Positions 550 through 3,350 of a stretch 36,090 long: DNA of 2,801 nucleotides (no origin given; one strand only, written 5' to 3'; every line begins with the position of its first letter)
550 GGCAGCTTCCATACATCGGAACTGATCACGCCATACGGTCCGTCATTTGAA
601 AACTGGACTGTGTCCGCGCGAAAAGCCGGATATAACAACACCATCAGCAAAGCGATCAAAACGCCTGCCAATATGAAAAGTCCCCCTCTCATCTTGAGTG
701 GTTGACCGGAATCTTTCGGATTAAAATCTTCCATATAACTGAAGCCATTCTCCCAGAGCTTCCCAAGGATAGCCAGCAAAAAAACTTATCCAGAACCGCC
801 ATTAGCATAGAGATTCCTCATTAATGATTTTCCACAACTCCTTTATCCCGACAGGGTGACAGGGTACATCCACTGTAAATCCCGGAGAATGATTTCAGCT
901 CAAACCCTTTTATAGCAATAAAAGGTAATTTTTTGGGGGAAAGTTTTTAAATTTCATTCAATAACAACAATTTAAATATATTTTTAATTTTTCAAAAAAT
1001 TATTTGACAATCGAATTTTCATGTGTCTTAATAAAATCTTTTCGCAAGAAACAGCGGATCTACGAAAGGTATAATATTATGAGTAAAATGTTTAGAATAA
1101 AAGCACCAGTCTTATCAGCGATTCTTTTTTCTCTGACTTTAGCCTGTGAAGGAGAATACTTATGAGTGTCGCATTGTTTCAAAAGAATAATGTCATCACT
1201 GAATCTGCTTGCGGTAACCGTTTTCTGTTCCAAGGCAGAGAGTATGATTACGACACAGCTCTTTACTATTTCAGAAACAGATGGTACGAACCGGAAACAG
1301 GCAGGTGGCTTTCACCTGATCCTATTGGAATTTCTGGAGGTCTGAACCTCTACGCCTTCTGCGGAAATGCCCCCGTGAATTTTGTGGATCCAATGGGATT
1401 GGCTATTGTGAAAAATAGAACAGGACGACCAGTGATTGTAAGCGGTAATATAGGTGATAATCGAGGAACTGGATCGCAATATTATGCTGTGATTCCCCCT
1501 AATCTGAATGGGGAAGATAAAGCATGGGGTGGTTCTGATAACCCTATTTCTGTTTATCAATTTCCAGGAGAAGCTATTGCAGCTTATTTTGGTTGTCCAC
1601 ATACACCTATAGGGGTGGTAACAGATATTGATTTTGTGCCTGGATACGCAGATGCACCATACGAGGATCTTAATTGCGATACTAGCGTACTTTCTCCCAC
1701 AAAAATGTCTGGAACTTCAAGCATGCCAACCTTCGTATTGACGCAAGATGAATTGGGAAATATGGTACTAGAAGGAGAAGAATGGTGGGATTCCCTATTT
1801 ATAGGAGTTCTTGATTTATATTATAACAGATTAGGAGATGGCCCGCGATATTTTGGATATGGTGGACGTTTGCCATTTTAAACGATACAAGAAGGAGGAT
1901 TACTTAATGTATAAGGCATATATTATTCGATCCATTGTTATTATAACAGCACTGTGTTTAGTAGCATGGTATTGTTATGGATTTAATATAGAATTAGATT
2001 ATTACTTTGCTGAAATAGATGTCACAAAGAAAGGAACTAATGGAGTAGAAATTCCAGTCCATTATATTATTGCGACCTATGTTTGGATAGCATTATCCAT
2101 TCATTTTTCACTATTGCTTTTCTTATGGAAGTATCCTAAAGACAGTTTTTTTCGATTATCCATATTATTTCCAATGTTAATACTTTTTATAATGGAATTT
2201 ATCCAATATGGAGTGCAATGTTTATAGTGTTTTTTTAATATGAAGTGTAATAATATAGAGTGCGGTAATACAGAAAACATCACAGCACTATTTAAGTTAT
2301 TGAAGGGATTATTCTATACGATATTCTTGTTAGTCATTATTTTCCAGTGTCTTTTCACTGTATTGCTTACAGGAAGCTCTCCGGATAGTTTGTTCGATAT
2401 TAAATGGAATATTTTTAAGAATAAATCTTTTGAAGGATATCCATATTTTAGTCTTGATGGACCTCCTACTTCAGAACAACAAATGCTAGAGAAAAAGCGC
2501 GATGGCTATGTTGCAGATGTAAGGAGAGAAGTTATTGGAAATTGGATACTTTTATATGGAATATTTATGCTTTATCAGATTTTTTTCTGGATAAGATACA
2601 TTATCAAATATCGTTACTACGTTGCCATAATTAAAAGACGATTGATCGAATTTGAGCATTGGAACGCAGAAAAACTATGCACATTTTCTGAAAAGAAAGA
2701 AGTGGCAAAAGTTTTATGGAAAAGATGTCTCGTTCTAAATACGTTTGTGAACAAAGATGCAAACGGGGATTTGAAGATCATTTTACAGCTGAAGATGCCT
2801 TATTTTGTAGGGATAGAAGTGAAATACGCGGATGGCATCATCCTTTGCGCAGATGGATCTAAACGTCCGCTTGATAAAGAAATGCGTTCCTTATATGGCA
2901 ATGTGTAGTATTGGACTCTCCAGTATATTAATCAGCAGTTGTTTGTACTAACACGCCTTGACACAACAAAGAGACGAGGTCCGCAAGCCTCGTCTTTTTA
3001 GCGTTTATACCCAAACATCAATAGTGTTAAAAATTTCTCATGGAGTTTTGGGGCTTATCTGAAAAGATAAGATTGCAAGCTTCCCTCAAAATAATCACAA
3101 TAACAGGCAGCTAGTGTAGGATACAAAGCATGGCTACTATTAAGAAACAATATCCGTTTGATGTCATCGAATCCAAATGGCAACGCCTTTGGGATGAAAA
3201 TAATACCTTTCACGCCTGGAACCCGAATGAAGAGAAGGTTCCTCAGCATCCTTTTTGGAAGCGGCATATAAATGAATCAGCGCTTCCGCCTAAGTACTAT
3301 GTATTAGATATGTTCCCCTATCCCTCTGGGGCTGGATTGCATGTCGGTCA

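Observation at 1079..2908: Free-standing Rhs-tip toxin ORF with an unassigned C-terminal domain and two membrane-protein partners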

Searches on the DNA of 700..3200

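Call 81: search_rna_families(source=window, start=700, end=3200, threshold=evalue, max_evalue=1)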
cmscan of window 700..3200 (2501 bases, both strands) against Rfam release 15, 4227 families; matches with E-value up to 1: 0.
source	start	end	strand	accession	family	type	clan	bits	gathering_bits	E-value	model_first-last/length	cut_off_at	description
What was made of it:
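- Tried and rejected: None in Rfam at E up to 1 (call 81).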

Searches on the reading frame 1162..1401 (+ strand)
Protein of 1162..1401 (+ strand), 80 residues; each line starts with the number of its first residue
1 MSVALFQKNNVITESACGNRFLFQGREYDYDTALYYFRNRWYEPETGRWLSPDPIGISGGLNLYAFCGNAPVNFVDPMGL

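Call 46: find_homologous_proteins(query=window:1162-1401:+, max_evalue=1e-20)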
Query window:1162-1401:+ (80 aa): 5 proteins with E <= 1e-20 among 10 candidates.
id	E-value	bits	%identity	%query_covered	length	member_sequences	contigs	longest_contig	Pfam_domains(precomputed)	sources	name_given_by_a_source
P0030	3.3e-42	160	89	99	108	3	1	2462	-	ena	-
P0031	4.4e-37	143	89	90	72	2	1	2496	-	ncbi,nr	ncbi:MAG: RHS repeat-associated core domain-containing protein, partial [Verrucomicrobia bacterium]|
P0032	7.8e-36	139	89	88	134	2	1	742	PF25023.2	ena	-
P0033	2.1e-31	125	80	88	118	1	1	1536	PF25023.2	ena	-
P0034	1.3e-23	100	68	81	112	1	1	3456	-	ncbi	-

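Call 48: find_encoding_contigs(protein=P0030, flank=3000, max_places=3)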
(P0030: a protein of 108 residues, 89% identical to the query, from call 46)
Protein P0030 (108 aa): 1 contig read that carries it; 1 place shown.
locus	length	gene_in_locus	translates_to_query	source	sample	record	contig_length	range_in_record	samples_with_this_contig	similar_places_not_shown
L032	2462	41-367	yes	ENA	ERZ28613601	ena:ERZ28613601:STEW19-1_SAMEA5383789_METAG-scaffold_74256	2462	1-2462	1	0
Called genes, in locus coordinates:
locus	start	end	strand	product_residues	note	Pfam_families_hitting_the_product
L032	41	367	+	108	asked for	-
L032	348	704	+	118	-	-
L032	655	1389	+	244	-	-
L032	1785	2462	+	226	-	?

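Call 52: find_encoding_contigs(protein=P0032, flank=3000, max_places=3)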
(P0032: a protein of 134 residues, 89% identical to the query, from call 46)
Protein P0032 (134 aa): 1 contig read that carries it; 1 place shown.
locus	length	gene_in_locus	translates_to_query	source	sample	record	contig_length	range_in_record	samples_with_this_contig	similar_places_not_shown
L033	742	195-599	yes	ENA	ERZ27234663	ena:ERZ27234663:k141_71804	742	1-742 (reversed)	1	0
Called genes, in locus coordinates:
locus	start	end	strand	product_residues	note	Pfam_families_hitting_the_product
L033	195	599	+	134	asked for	PF25023:TEN_YD-shell (faint)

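Call 53: find_encoding_contigs(protein=P0031, flank=3000, max_places=3)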
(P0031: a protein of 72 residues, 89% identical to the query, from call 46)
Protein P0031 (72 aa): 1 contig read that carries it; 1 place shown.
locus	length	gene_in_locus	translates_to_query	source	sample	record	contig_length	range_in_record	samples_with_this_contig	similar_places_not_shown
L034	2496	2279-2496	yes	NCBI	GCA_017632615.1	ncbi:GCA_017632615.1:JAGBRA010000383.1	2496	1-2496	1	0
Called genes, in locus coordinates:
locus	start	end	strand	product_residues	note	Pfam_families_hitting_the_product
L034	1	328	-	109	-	PF00106:adh_short (weak), PF01073:3Beta_HSD, PF01370:Epimerase, PF02719:Polysacc_synt_2, PF05368:NmrA, PF16363:GDP_Man_Dehyd, PF07993:NAD_binding_4, PF13460:NAD_binding_10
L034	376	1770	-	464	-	PF02397:Bac_transf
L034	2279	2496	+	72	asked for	?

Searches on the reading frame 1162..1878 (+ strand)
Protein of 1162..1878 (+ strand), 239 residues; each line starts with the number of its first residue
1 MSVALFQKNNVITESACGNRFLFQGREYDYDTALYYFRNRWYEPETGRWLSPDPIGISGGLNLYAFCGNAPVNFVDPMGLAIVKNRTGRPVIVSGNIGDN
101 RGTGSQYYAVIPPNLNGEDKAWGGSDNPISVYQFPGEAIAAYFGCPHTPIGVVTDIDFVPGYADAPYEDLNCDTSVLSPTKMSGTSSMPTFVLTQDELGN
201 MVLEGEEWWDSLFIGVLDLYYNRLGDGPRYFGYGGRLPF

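Call 3: search_protein_families(library=pfam, proteins=[window:1162-1878:+], max_evalue=1)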
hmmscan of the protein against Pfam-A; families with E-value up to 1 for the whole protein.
window:1162-1878:+ (239 aa): 0 families

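Call 4: search_protein_families(library=ncbifam, proteins=[window:1162-1878:+], max_evalue=1)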
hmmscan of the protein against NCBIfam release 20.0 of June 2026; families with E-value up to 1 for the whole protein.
window:1162-1878:+ (239 aa): 2 families
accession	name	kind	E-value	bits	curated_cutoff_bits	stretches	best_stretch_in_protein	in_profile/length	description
TIGR03696.1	Rhs_assc_core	domain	5.5e-24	84.5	32.5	1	15-80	11-76/76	RHS repeat-associated core domain-containing protein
NF041261.1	RHS_core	equivalog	4.2e-12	44.7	2000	1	23-80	1205-1261/1261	RHS element core protein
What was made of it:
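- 1162..1401 (+): Rhs C-terminal plug / aspartyl-protease core (aa 1-80), with DPIGI (1318-1332) and DPMGL (1387-1401). TIGR03696 E 5.5e-24 (call 4).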

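Call 16: search_protein_families(library=padloc, proteins=[window:1162-1878:+], max_evalue=1)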
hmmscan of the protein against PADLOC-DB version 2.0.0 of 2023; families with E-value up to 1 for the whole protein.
window:1162-1878:+ (239 aa): 0 families
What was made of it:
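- There are no PADLOC hits (call 16).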

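Call 30: find_related_loci(query=window:1162-1878:+, collection=genome_contigs, flank=10000)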
Query window:1162-1878:+ (239 aa) in genome_contigs; peptide patterns used: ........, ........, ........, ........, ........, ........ (x = any residue, [..] = any of these).
81 stretches matched a pattern; 20 encode a relative of the query (tblastn E <= 1e-3); 19 distinct loci.
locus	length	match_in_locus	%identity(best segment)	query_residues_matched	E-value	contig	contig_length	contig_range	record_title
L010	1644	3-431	59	22-163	1e-45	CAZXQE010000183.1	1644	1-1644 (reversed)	MAG TPA_asm: uncultured Gammaproteobacteria bacterium isolate binchicken_co111_53 genome assembly, contig: NODE_177373_l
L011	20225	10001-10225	79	10-84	3e-36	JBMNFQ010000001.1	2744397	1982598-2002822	MAG: Limisphaerales bacterium isolate SBF912LR0FQ0013 contig_13833, whole genome shotgun sequence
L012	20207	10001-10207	78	12-80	7e-33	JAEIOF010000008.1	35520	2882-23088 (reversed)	MAG: Verrucomicrobia bacterium isolate MAG23 NODE_971_length_35520_cov_3.251277, whole genome shotgun sequence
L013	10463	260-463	74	12-79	2e-28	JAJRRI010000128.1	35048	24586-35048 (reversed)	MAG: Verrucomicrobia bacterium isolate Dive100_bin2.72 k141_635477, whole genome shotgun sequence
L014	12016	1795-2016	55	6-80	1e-21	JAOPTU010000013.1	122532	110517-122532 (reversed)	MAG: Desulfotalea sp. isolate tPB_Delt2 H3element_contig_630, whole genome shotgun sequence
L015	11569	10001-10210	54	10-80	1e-20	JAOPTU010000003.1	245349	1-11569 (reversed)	MAG: Desulfotalea sp. isolate tPB_Delt2 H3element_contig_132, whole genome shotgun sequence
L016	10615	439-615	63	23-81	7e-20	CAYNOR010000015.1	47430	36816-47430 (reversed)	MAG TPA_asm: uncultured Verrucomicrobiota bacterium isolate binchicken_co340_63 genome assembly, contig: NODE_376_length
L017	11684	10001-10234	52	9-87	2e-19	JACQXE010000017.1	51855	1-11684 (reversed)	MAG: Nitrospirae bacterium isolate NC_groundwater_1507_Pr4_B-0.1um_42_5 SR1-18-B1_scaffold_58680, whole genome shotgun s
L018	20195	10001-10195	54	15-79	3e-19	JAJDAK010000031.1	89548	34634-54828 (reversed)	MAG: Deltaproteobacteria bacterium isolate OFTM388 OFTM388_30, whole genome shotgun sequence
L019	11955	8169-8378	46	10-80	2e-15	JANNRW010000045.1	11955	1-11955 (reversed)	MAG: Geobacteraceae bacterium isolate SOY_31_metabat_301 SOY_31_k141_963806, whole genome shotgun sequence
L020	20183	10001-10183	51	19-79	4e-15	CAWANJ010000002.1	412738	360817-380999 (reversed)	MAG: uncultured Gemmatimonadales bacterium isolate MFD02923.bin.1.131 genome assembly, contig: contig_20559, whole genom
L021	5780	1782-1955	53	23-80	5e-15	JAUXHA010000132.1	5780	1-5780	MAG: Spongiibacteraceae bacterium isolate CSMAG_2943 CSMAG_2943_k119_671335_length_5780_cov_7.6861, whole genome shotgun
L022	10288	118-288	52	23-80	5e-14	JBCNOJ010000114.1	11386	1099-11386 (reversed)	MAG: Acidovorax sp. isolate SMAGNO124 Contig114, whole genome shotgun sequence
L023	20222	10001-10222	51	10-80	5e-14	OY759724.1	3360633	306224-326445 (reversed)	MAG: Candidatus Omnitrophota bacterium isolate 1a5844f9-839a-4d7b-a7f9-2444bab12bdd genome assembly, chromosome: 1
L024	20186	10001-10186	50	20-81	1e-13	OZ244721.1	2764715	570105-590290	MAG: Sphingomonadaceae bacterium isolate dc1d8073-9e5f-46b1-8669-ea7795639bec genome assembly, chromosome: 1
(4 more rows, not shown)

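Call 56: search_protein_families(library=phrogs, proteins=[window:1162-1878:+], max_evalue=0.1)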
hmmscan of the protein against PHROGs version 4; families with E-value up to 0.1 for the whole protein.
window:1162-1878:+ (239 aa): 1 family
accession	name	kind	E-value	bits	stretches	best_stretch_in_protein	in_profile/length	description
phrog_10385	-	unknown function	9.2e-10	37.3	1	20-80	2031-2094/2333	-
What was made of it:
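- On Any characterised toxin domain family (Pfam Tox-/Ntox-, NCBIfam, PADLOC, PHROGs, PDB): PADLOC (call 16) and PHROGs (call 56): no hit.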

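Call 73: list_cluster_members(proteins=[window:1162-1878:+, window:1907-2224:+, window:2240-2905:+, window:3130-5883:+])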
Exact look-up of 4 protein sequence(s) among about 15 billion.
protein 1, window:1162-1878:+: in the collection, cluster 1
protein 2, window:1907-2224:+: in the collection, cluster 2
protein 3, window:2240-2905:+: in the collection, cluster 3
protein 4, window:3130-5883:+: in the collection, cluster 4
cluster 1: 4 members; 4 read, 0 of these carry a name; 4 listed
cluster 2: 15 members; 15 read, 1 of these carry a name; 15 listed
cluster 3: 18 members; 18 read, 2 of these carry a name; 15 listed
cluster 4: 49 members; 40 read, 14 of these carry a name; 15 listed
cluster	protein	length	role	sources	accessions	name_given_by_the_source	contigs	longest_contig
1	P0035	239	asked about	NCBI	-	-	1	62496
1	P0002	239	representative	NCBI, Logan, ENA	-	-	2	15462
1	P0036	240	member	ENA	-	-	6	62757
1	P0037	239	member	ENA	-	-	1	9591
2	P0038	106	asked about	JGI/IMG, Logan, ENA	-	-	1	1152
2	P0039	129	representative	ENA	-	-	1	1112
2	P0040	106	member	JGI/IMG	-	hypothetical protein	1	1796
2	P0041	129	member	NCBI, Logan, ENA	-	-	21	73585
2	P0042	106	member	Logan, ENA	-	-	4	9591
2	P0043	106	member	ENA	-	-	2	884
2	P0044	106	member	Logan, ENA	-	-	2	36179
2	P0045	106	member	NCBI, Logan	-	-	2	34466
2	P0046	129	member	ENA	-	-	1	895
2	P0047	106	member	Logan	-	-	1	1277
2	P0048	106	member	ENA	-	-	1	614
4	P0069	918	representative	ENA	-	-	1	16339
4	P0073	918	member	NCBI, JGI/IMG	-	leucyl-tRNA synthetase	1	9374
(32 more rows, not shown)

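Call 75: find_encoding_contigs(protein=P0036, flank=3000, max_places=4)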
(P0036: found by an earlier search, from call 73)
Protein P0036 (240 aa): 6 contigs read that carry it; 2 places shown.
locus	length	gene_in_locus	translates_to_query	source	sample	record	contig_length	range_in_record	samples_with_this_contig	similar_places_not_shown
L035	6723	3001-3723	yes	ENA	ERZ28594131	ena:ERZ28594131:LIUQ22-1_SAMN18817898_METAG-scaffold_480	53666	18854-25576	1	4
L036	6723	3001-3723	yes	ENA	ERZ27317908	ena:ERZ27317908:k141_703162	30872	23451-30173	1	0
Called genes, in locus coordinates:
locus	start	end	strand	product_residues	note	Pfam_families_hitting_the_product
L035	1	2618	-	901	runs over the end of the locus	-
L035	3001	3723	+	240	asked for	-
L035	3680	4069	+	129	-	-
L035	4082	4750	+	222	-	-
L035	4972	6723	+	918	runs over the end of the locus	PF00133:tRNA-synt_1, PF09334:tRNA-synt_1g, PF13603:tRNA-synt_1_2, PF00133:tRNA-synt_1, PF08264:Anticodon_1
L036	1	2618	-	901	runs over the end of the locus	-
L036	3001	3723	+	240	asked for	-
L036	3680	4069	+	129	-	-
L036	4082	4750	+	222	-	-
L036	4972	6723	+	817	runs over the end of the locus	?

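Call 76: find_encoding_contigs(protein=P0037, flank=3000, max_places=3)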
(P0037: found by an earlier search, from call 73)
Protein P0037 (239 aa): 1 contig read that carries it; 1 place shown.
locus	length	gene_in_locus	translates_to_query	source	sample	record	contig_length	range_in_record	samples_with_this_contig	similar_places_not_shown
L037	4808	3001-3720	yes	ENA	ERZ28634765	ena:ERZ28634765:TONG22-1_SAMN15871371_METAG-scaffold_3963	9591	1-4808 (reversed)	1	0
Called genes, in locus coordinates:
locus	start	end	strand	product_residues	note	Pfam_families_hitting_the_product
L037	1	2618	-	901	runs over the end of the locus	-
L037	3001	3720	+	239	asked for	-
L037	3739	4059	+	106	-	-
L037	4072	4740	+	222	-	-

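Call 88: find_encoding_contigs(protein=P0069, flank=5000, max_places=4)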
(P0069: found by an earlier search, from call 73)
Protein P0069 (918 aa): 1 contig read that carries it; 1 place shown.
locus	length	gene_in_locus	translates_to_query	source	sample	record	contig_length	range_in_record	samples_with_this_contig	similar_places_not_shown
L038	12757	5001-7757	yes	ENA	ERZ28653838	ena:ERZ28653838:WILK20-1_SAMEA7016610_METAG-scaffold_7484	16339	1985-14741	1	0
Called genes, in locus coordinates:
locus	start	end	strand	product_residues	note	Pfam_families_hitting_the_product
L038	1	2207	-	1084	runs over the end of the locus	PF13385:Laminin_G_3, PF00054:Laminin_G_1 (faint), PF02210:Laminin_G_2 (weak), PF18582:HZS_alpha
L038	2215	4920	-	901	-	-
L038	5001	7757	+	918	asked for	PF00133:tRNA-synt_1, PF09334:tRNA-synt_1g, PF13603:tRNA-synt_1_2, PF00133:tRNA-synt_1, PF08264:Anticodon_1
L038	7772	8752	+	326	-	PF12275:DUF3616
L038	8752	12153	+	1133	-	PF00580:UvrD-helicase (weak), PF21445:ADDB_N, PF12705:PDDEXK_1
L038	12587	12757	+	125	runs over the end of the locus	-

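Call 89: find_encoding_contigs(protein=P0073, flank=5000, max_places=4)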
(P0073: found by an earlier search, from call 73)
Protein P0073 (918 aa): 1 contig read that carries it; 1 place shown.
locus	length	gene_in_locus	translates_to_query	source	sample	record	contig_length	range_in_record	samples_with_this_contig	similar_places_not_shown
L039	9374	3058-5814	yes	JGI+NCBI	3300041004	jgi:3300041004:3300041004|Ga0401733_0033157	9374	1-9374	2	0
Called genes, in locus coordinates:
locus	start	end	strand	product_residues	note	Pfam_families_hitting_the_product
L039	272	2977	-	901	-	-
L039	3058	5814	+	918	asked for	PF00133:tRNA-synt_1, PF09334:tRNA-synt_1g, PF13603:tRNA-synt_1_2, PF00133:tRNA-synt_1, PF08264:Anticodon_1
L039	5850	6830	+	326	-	PF12275:DUF3616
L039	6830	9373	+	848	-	?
